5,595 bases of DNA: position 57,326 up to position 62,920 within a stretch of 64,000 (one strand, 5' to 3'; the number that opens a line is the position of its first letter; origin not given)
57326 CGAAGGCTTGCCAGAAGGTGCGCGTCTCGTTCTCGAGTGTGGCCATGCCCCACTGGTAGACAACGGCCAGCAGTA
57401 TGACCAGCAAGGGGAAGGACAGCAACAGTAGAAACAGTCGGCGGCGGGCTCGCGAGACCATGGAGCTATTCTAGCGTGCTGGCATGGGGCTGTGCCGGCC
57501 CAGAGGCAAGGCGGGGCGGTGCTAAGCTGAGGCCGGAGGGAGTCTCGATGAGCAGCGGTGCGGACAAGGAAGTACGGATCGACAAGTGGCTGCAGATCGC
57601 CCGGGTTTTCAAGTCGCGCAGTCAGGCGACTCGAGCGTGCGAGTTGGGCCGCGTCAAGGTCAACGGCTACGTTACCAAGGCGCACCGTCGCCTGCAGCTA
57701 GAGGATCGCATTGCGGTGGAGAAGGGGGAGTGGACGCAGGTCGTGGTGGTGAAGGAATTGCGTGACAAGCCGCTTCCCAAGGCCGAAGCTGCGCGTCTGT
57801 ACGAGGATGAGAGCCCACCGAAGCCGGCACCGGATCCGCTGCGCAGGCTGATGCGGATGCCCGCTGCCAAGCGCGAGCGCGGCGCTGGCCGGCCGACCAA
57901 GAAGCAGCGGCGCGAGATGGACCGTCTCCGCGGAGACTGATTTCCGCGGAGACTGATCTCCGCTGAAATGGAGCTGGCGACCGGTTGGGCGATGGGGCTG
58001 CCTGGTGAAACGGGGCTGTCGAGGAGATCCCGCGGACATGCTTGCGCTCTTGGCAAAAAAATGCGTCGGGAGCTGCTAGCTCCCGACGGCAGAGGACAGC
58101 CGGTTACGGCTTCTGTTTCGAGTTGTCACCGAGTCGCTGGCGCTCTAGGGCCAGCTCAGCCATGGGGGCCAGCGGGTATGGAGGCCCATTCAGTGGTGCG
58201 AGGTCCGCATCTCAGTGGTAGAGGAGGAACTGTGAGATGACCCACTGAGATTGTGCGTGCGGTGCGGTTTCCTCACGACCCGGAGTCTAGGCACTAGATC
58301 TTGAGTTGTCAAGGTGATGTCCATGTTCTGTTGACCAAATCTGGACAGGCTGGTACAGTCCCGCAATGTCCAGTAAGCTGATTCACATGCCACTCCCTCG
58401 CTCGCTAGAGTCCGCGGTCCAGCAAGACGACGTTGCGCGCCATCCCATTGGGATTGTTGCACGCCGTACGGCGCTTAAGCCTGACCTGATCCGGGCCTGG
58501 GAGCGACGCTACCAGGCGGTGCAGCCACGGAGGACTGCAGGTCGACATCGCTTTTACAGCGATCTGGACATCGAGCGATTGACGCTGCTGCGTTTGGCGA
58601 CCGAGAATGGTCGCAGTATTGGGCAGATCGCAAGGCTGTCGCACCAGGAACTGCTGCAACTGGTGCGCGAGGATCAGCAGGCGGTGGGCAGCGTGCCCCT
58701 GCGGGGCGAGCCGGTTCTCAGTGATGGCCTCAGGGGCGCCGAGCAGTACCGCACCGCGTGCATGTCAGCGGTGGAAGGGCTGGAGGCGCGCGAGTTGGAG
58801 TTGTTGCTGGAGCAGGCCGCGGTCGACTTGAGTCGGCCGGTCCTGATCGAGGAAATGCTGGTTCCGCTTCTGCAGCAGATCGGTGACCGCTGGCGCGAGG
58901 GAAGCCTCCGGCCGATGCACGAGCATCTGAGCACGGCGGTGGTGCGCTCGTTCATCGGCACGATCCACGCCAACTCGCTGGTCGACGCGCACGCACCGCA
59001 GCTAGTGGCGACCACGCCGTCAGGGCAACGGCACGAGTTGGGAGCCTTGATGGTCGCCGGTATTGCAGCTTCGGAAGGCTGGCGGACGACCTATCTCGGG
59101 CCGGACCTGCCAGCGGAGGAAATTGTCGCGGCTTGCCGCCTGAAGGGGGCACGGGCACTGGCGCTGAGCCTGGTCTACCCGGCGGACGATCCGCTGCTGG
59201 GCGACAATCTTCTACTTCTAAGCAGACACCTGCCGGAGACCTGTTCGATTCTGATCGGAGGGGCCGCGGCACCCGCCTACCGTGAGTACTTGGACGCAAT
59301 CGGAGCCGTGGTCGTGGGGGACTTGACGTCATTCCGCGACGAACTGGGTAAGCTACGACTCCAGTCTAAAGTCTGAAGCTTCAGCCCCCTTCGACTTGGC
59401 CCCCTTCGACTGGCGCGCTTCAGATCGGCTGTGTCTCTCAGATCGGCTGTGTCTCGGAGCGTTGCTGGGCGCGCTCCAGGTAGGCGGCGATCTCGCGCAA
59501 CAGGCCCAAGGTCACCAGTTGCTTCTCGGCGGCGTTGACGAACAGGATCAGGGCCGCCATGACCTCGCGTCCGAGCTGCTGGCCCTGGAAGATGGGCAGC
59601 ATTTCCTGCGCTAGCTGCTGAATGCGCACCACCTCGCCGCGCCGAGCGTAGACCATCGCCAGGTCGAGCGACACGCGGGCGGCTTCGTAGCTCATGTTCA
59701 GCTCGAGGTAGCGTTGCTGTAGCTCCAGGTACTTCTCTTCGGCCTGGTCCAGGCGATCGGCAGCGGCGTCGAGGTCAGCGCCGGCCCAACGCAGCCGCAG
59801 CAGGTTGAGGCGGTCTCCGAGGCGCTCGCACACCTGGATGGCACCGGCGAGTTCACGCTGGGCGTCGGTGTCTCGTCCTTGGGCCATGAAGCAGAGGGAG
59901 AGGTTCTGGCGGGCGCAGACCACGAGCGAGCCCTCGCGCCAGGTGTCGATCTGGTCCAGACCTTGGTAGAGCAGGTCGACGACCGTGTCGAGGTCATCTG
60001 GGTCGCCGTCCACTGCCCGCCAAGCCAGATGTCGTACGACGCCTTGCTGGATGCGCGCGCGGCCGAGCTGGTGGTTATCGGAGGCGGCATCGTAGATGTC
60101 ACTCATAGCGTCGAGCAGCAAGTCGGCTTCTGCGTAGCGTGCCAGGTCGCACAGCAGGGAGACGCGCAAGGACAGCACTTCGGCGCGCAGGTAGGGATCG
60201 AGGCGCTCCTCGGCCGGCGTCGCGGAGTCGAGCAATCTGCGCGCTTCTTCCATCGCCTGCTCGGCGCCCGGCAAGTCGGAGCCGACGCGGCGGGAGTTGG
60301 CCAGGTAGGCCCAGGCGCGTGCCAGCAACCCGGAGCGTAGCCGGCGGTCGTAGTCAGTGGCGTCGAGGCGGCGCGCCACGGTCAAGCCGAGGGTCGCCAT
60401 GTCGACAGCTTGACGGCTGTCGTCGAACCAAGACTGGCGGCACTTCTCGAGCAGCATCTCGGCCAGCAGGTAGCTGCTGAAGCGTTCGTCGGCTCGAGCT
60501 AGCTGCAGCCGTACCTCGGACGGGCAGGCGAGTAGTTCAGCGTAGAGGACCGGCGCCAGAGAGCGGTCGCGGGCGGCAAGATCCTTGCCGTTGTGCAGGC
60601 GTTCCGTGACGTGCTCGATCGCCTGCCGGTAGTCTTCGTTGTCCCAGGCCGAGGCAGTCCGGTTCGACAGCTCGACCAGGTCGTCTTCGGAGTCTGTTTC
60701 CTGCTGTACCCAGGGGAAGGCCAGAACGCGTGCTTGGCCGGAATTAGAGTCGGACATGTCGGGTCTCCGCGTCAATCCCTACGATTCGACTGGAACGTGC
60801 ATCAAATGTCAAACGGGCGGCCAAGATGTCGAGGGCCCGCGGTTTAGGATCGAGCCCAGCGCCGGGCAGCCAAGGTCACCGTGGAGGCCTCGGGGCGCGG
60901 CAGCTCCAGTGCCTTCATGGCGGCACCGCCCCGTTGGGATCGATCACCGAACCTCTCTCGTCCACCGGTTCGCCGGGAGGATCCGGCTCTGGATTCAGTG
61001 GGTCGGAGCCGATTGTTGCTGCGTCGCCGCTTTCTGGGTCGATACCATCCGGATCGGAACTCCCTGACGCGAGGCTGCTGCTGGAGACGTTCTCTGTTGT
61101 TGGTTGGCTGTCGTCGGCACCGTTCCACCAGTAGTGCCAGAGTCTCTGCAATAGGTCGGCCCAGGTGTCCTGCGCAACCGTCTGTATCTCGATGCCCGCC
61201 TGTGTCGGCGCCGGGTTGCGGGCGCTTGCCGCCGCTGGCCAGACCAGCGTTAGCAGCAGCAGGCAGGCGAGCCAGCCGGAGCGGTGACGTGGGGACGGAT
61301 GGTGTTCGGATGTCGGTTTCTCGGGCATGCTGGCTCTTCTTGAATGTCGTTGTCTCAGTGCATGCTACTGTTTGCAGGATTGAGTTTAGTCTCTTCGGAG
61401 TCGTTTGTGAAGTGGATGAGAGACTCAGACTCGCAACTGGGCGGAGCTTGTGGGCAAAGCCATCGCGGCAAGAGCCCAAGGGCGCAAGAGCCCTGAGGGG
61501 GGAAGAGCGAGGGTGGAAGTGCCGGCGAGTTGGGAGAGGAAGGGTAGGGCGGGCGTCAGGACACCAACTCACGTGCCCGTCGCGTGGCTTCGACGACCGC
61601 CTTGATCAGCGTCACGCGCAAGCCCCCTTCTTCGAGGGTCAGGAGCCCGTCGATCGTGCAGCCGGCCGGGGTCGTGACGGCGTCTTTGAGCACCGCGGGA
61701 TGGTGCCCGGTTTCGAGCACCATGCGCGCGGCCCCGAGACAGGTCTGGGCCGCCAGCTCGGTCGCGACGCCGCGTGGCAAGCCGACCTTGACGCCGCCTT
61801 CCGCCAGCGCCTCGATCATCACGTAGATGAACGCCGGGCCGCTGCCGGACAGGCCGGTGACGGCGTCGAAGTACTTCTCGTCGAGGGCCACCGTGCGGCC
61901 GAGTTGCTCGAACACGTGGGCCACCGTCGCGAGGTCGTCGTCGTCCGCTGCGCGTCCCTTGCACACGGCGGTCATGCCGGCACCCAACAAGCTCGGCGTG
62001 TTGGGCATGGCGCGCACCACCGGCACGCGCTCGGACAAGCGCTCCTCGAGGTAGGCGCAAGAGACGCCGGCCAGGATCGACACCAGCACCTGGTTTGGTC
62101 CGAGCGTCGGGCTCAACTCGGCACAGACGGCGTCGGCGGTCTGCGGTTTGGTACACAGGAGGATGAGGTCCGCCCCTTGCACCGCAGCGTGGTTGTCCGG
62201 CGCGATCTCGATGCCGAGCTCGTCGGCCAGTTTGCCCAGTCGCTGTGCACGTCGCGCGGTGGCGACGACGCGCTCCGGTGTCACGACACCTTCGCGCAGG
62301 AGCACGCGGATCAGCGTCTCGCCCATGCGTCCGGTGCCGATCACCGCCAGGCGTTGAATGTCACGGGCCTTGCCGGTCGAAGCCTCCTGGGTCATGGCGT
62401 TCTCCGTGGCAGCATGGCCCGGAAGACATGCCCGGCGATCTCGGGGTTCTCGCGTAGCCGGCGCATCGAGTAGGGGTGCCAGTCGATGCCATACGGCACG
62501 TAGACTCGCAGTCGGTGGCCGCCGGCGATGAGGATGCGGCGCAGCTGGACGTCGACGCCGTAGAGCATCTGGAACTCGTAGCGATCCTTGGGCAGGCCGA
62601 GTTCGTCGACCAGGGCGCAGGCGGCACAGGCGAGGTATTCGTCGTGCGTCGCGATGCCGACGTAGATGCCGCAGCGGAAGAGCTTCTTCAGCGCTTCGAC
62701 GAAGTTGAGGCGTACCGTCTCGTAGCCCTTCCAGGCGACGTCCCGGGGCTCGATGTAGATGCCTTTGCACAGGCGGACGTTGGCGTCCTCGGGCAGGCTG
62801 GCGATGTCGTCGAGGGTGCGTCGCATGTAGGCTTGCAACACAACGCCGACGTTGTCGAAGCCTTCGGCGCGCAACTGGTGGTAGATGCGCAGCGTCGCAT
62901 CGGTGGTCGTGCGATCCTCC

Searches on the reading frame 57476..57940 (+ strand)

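Call 72: search_protein_families(library=pfam, proteins=[window:57476-57940:+], max_evalue=0.01)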
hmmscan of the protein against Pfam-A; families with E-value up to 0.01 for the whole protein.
window:57476-57940:+ (154 aa): 1 family
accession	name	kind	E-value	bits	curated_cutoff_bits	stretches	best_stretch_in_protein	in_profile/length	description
PF01479.30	S4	-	4e-10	39.7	22.8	1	33-79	1-48/48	S4 domain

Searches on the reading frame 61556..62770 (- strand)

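Call 72: search_protein_families(library=pfam, proteins=[window:61556-62770:-], max_evalue=0.01)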
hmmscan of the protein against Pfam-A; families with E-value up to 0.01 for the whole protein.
window:61556-62770:- (404 aa): 11 families
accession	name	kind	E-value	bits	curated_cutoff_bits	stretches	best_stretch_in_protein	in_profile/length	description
PF14748.11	P5CR_dimer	-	3.8e-40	136.8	25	1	298-402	1-105/105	Pyrroline-5-carboxylate reductase dimerisation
PF03807.23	F420_oxidored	-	2.9e-20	73.1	21.6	1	140-235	1-94/94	NADP oxidoreductase coenzyme F420-dependent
PF03446.21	NAD_binding_2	-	6.5e-07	29.9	21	1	141-231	2-91/161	NAD binding domain of 6-phosphogluconate dehydrogenase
PF02558.23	ApbA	-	7e-06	26.2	22.2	1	142-249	2-113/150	Ketopantoate reductase PanE/ApbA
PF01488.26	Shikimate_DH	-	0.00027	21.5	24.3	1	139-211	13-87/138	Shikimate / quinate 5-dehydrogenase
PF01210.29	NAD_Gly3P_dh_N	-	0.00036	21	23.1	1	142-237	3-107/158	NAD-dependent glycerol-3-phosphate dehydrogenase N-terminus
PF01118.30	Semialdhyde_dh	-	0.00057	20.7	26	1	141-219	2-86/121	Semialdehyde dehydrogenase, NAD binding domain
PF02423.21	OCD_Mu_crystall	-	0.001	18.6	24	1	135-214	126-209/314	Ornithine cyclodeaminase/mu-crystallin family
PF01408.29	GFO_IDH_MocA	-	0.0028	18.8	24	1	140-217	2-80/120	Oxidoreductase family, NAD-binding Rossmann fold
PF01113.26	DapB_N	-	0.0033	17.9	25.6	1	140-216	2-84/124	Dihydrodipicolinate reductase, N-terminus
PF02153.23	PDH_N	-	0.0094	15.9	26.5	0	180-230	25-76/154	Prephenate dehydrogenase, nucleotide-binding domain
